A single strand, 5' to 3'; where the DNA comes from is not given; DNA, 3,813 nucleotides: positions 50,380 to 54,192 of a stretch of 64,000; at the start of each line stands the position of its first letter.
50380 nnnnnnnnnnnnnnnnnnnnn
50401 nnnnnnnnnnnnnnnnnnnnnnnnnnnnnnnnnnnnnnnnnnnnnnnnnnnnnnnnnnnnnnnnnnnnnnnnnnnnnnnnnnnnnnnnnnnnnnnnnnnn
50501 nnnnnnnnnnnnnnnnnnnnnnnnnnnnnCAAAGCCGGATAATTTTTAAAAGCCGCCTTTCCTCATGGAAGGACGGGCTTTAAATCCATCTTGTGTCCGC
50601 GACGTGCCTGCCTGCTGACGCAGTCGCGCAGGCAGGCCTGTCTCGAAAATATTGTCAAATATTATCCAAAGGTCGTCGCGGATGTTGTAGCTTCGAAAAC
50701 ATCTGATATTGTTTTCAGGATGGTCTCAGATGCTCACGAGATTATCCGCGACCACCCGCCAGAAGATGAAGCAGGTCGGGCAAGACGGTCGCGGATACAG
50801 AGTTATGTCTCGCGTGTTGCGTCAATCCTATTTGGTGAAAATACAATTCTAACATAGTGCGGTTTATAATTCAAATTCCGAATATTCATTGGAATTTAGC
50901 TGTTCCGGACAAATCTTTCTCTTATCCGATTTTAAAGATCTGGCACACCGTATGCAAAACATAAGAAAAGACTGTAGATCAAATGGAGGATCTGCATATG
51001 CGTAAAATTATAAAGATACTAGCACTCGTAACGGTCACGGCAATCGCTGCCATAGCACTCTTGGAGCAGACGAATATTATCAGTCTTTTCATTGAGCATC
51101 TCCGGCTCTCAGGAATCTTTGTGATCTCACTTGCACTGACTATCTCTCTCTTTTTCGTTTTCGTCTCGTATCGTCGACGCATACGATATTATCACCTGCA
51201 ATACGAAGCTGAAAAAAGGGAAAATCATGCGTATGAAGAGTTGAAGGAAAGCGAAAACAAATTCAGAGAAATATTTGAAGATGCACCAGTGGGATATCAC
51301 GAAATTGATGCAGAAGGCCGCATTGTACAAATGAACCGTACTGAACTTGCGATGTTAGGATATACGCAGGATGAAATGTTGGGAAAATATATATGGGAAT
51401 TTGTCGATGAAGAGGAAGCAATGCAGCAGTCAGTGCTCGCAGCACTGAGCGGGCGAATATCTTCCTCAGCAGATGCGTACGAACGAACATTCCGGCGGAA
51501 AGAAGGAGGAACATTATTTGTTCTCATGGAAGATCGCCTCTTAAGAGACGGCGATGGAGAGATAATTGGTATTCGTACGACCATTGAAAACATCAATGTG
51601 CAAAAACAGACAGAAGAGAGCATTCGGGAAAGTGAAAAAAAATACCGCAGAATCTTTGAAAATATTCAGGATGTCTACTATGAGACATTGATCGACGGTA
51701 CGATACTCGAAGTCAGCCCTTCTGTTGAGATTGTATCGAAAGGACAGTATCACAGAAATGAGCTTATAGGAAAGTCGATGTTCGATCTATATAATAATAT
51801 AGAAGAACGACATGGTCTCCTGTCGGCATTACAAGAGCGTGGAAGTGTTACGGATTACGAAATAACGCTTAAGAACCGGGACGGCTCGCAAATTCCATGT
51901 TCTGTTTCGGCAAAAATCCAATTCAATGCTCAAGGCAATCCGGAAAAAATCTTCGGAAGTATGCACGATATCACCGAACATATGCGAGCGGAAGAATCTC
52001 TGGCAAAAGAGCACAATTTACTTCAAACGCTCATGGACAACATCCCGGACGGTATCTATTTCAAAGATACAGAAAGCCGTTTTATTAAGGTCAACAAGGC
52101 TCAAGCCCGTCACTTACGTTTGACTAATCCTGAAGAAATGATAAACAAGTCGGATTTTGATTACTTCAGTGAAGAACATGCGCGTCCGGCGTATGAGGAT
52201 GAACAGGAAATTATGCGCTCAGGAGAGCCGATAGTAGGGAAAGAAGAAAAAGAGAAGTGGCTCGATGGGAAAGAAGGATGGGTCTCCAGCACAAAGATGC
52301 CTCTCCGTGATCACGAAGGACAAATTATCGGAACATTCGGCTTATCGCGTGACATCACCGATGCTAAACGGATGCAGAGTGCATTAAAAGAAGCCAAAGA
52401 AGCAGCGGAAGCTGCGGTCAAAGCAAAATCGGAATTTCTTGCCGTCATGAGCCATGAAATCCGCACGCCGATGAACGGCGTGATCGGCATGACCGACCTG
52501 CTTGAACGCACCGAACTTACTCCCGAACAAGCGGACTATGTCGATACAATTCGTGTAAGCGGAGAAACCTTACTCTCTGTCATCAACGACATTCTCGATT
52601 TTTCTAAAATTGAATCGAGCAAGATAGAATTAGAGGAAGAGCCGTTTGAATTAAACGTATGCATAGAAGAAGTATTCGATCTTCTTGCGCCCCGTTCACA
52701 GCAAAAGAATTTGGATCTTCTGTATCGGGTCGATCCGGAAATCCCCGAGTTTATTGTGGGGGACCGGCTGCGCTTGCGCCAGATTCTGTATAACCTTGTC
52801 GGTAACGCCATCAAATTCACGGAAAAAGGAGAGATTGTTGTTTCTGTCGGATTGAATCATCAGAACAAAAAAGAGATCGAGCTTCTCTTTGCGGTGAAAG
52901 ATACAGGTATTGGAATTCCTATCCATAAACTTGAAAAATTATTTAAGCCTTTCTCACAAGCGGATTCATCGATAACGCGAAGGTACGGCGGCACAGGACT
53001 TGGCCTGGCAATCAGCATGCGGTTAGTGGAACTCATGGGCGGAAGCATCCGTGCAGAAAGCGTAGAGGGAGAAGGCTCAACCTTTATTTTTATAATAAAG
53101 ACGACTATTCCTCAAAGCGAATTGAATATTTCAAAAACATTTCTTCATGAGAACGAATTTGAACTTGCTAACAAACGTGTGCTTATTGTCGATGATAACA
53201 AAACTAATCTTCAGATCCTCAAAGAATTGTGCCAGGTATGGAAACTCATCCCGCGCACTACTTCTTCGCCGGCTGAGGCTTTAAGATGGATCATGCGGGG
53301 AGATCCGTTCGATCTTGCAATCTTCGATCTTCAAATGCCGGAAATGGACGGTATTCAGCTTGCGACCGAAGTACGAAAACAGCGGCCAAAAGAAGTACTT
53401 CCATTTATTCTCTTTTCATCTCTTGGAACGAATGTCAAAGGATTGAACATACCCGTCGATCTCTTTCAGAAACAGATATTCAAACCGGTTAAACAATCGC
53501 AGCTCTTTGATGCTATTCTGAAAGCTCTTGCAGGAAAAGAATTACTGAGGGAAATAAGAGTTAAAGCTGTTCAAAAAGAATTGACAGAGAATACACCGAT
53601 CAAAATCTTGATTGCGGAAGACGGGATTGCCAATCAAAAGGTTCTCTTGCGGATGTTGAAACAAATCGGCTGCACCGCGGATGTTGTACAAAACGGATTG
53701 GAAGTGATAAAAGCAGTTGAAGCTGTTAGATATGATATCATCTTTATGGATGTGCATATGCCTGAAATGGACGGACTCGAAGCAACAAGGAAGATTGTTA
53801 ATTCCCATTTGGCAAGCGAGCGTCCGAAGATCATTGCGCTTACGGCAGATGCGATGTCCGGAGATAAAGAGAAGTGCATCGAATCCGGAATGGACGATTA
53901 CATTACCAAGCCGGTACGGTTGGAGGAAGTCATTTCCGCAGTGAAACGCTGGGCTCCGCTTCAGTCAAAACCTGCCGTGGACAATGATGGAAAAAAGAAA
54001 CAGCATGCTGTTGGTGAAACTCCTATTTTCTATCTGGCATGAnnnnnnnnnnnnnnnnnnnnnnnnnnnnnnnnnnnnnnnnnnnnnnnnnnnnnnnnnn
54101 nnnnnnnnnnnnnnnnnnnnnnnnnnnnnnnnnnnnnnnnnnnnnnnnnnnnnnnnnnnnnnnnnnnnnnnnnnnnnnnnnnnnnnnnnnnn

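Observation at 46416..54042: Recent tandem duplication of a hybrid histidine kinase together with its 300-nt leader; the first copy gained two PAS modules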

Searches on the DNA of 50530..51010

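Call 62: search_rna_families(source=window, start=50530, end=51010, threshold=evalue, max_evalue=5)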
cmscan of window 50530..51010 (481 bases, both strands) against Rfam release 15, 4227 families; matches with E-value up to 5: 2.
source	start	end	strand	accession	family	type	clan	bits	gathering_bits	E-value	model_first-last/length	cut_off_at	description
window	50826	50893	+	RF00536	snoMe28S-Cm3227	Gene; snRNA; snoRNA; CD-box;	-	18.6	43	4.4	1-82/82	no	Small nucleolar RNA Me28S-Cm3227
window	50928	50940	-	RF00390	TYMV_upPK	Cis-reg;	-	15.2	38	2.4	10-22/23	no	turnip yellow mosaic virus upstream pseudo-knot (TYMV_upPK)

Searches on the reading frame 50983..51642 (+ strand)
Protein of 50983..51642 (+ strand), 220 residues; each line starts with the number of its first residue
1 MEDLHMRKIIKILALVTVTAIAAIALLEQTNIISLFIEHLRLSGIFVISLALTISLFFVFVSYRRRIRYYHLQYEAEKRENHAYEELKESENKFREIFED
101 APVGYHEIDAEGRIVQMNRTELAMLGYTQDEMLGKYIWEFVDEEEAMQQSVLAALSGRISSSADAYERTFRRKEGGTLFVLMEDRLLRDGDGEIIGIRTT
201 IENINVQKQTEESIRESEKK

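Call 24: find_homologous_proteins(query=window:50983-51642:+, max_evalue=1e-10)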
Query seq(220 aa) (220 aa): 16 proteins with E <= 1e-10 among 949 candidates.
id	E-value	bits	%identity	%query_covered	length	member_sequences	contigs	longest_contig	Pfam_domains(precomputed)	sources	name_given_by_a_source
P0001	8.7e-89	314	70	100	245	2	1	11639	PF13426.14,PF00989.32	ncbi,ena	-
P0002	7.8e-57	210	63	76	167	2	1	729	PF13426.14,PF13188.14,PF08448.17,PF00989.32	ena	-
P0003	2.7e-51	192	58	75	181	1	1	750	PF13426.14,PF13188.14,PF00989.32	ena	-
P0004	3.3e-41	159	51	60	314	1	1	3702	PF13596.13,PF08447.19,PF13426.14,PF13188.14,PF12860.14,PF08448.17,PF00989.32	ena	-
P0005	8.1e-39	151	49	71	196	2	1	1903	PF13426.14,PF13188.14,PF08448.17,PF00989.32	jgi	jgi:PAS domain S-box-containing protein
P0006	1.4e-38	151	50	64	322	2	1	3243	PF08447.19,PF13426.14,PF13188.14,PF08448.17,PF00512.32,PF00989.32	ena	-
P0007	2.4e-37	147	51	63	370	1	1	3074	PF08447.19,PF13426.14,PF08448.17,PF02518.32,PF00512.32,PF00989.32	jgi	-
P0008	2.8e-36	143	44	80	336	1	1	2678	PF13426.14,PF13188.14,PF08448.17,PF00989.32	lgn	-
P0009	2.5e-35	140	51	64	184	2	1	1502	PF13426.14,PF13188.14,PF08448.17,PF00989.32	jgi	jgi:PAS domain S-box-containing protein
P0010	2.7e-32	130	58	51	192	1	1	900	-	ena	-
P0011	1.6e-31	128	52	59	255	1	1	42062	PF13426.14,PF13188.14,PF00989.32,PF00072.31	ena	-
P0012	5.1e-30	123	51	57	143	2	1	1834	PF13426.14,PF13188.14,PF00989.32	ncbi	ncbi:MAG TPA: PAS domain-containing protein, partial [Thermodesulfobacteriota bacterium]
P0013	1.3e-28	118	43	60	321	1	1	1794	PF13426.14,PF13188.14,PF08448.17,PF00989.32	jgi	-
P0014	9.1e-26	109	51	49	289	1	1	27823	PF13426.14,PF13188.14,PF00989.32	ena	-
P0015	3.1e-22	97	48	45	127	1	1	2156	PF13426.14,PF13188.14,PF08448.17,PF00989.32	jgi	-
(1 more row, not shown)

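Call 25: find_encoding_contigs(protein=P0001, flank=10000, max_places=6)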
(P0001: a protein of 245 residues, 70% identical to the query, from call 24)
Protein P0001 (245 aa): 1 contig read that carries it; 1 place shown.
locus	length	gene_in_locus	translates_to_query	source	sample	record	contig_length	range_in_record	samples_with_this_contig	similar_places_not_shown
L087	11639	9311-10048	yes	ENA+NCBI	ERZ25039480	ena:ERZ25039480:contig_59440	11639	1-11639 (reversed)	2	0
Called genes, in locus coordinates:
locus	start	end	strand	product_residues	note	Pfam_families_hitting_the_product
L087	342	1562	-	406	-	PF13173:AAA_14, PF13635:DUF4143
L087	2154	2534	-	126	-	PF00072:Response_reg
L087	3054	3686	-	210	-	-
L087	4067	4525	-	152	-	PF00072:Response_reg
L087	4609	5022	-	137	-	-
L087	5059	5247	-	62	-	-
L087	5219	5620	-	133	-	-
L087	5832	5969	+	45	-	-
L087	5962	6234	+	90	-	PF00072:Response_reg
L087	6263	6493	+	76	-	-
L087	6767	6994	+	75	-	PF00072:Response_reg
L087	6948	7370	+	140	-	PF00072:Response_reg, PF00158:Sigma54_activat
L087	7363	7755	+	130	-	PF00158:Sigma54_activat, PF14532:Sigma54_activ_2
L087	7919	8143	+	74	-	PF02954:HTH_8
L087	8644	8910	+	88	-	-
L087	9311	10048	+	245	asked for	PF00989:PAS, PF13426:PAS_9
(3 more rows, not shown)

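Call 33: find_encoding_contigs(protein=P0002, flank=5000, max_places=4)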
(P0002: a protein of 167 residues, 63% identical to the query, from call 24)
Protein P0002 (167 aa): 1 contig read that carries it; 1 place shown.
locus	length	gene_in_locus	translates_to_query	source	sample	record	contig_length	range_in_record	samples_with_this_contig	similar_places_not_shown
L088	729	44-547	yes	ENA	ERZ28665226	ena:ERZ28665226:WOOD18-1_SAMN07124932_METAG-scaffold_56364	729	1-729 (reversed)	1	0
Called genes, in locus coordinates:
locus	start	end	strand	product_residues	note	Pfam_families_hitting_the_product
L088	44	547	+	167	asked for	PF00989:PAS, PF13188:PAS_8 (weak), PF08448:PAS_4 (weak), PF13426:PAS_9 (weak)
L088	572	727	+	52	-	?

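Call 34: find_encoding_contigs(protein=P0003, flank=5000, max_places=4)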
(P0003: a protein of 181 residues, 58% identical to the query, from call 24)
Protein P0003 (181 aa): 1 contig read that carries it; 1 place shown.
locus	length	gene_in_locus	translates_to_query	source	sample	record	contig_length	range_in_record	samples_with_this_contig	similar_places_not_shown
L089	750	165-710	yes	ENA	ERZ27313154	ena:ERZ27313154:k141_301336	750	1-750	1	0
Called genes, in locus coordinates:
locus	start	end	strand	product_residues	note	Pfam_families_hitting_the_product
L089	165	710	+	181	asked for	PF00989:PAS (weak), PF13188:PAS_8 (faint), PF13426:PAS_9 (weak)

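Call 35: find_encoding_contigs(protein=P0010, flank=5000, max_places=4)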
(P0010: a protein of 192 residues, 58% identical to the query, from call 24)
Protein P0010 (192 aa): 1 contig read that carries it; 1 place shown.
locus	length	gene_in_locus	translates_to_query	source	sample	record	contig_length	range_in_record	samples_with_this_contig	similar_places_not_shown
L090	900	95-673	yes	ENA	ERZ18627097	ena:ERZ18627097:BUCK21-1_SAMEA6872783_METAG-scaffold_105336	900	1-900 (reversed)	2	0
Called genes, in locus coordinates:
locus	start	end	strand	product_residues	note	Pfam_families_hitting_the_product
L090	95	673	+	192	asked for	-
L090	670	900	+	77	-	?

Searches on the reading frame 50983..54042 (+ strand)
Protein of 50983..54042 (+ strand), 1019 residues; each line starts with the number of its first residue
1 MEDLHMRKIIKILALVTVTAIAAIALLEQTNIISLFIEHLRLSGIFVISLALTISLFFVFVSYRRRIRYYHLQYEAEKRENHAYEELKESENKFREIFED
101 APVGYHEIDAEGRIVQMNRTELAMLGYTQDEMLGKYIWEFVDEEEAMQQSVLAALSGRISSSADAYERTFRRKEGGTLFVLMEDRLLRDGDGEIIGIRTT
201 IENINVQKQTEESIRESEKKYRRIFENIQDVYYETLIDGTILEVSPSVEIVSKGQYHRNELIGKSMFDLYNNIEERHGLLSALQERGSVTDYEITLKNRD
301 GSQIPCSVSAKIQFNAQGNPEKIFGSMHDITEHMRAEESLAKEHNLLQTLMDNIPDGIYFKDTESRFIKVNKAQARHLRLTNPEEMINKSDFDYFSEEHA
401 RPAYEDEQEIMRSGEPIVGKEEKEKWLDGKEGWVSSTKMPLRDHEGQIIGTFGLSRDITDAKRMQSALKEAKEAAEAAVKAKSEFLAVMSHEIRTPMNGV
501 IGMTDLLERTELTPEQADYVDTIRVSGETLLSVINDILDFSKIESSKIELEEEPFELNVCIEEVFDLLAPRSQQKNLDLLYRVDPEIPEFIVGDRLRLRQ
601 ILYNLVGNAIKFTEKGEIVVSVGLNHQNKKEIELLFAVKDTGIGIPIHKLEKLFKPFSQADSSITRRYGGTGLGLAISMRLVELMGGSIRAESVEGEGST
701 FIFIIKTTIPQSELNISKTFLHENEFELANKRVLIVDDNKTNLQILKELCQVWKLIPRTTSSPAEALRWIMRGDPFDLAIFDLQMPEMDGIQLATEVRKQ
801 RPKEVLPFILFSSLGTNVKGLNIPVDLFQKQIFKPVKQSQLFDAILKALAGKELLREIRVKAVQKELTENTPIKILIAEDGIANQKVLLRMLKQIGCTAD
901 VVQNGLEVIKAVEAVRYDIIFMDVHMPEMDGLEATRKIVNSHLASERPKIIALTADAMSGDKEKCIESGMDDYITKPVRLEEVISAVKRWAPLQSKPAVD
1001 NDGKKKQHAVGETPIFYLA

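Call 5: search_protein_families(library=pfam, proteins=[window:50983-54042:+], max_evalue=0.01)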
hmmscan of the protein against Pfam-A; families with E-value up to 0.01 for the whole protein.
window:50983-54042:+ (1019 aa): 10 families
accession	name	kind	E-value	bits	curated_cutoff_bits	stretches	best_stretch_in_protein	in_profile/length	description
PF00072.30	Response_reg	-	1.1e-42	145.2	30.2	2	875-988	1-111/111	Response regulator receiver domain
PF08448.16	PAS_4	-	3.4e-37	127.5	23.1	3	352-463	2-110/110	PAS fold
PF00989.32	PAS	-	1.1e-36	125.8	22.6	3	93-197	2-106/113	PAS fold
PF13426.13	PAS_9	-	2e-36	124.8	27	3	102-204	1-101/103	PAS domain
PF02518.31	HATPase_c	-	1.4e-29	103.2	26.4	1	593-707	1-109/111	Histidine kinase-, DNA gyrase B-, and HSP90-like ATPase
PF00512.31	HisKA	-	4.6e-23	81.5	26.9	1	481-545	1-65/66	His Kinase A (phospho-acceptor) domain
PF13188.13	PAS_8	-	1.2e-15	57.1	21.8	2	92-143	1-52/65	PAS domain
PF08447.18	PAS_3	-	1.1e-09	38.9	25.6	0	116-200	3-88/89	PAS fold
PF14598.12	PAS_11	-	2.2e-05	24.8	25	0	108-149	8-47/109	PAS domain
PF13596.12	PAS_10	-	0.0042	18.1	22.1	0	347-459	1-106/106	PAS domain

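Call 11: find_encoding_contigs(protein=window:50983-54042:+, flank=10000, max_places=10)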
Protein window:50983-54042:+ (1019 aa): no gene with exactly this product is on record in the collection.
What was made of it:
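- Tried and rejected: Not on record (call 11).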

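Call 17: find_related_loci(query=window:50983-54042:+, collection=genome_contigs, flank=10000)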
Query window:50983-54042:+ (1019 aa) in genome_contigs; peptide patterns used: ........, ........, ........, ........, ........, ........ (x = any residue, [..] = any of these).
600 stretches matched a pattern (row limit reached: there are more); 581 encode a relative of the query (tblastn E <= 1e-3); the best 80 are kept; 80 distinct loci.
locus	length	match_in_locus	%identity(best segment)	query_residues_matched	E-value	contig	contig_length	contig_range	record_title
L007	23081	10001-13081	45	79-991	0e+0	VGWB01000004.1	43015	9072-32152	MAG: Ignavibacteria bacterium isolate M_DeepCast_400m_m2_062 M_DeepCast_400m_m2_062_Ga0194112_10000934, whole genome sho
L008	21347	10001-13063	43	74-991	0e+0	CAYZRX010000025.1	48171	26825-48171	MAG TPA_asm: uncultured Ignavibacteriaceae bacterium isolate SRP214966_co4_379 genome assembly, contig: NODE_414_length_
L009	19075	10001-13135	43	87-1010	0e+0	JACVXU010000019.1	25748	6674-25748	MAG: Bacteroidetes bacterium isolate B4_bin.17 scaffold_228, whole genome shotgun sequence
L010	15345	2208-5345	42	65-991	0e+0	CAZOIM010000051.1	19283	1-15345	MAG TPA_asm: uncultured Ignavibacteriaceae bacterium isolate binchicken_co241_296 genome assembly, contig: NODE_2700_len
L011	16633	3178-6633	41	83-992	0e+0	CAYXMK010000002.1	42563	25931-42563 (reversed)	MAG TPA_asm: uncultured Ignavibacteriaceae bacterium isolate binchicken_co274_38 genome assembly, contig: NODE_2344_leng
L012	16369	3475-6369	40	45-1010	0e+0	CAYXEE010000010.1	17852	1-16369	MAG TPA_asm: uncultured Chitinophagaceae bacterium isolate SRP257756_co1_98 genome assembly, contig: NODE_2660_length_17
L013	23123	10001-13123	42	78-1003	0e+0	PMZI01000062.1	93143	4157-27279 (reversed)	MAG: Ignavibacteriae bacterium isolate fen_1268 73.20110800_E3D.28_contig_5771, whole genome shotgun sequence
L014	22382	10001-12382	45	85-991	0e+0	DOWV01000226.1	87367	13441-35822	MAG TPA_asm: Bacteroidetes bacterium isolate UBA9647 contig_21313, whole genome shotgun sequence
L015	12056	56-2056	45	331-997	4e-171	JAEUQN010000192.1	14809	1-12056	MAG: Blastocatellia bacterium isolate new MAG-252 NODE_192_length_14809_cov_4.304371, whole genome shotgun sequence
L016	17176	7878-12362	50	87-1014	9e-169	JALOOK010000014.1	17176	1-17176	MAG: Oscillatoria sp. Prado101 scaffold_2416, whole genome shotgun sequence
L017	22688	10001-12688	38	109-989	8e-167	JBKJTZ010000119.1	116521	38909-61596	MAG: Lacunisphaera sp. isolate ant_bin.643 k117_1474476, whole genome shotgun sequence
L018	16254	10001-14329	37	45-997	2e-165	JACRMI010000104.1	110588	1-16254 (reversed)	MAG: Chloroflexi bacterium isolate NC_groundwater_1903_Pr3_S2p5_53_18 SR2-18-S2p5_coassembly_scaffold_187918, whole geno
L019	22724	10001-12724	44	333-1017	6e-165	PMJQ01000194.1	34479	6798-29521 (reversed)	MAG: Ignavibacteriae bacterium isolate fen_1277 73.20120600_E2D.52_contig_4857, whole genome shotgun sequence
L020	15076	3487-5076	50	468-997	9e-163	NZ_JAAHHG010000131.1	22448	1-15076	MAG: Okeania sp. SIO3B5 3B5_NODE_131, whole genome shotgun sequence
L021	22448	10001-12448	38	65-992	2e-162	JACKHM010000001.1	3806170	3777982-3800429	MAG: Planctomycetaceae bacterium isolate HK-STAS-PLAN-18 HK-STAS-PLAN-18_1, whole genome shotgun sequence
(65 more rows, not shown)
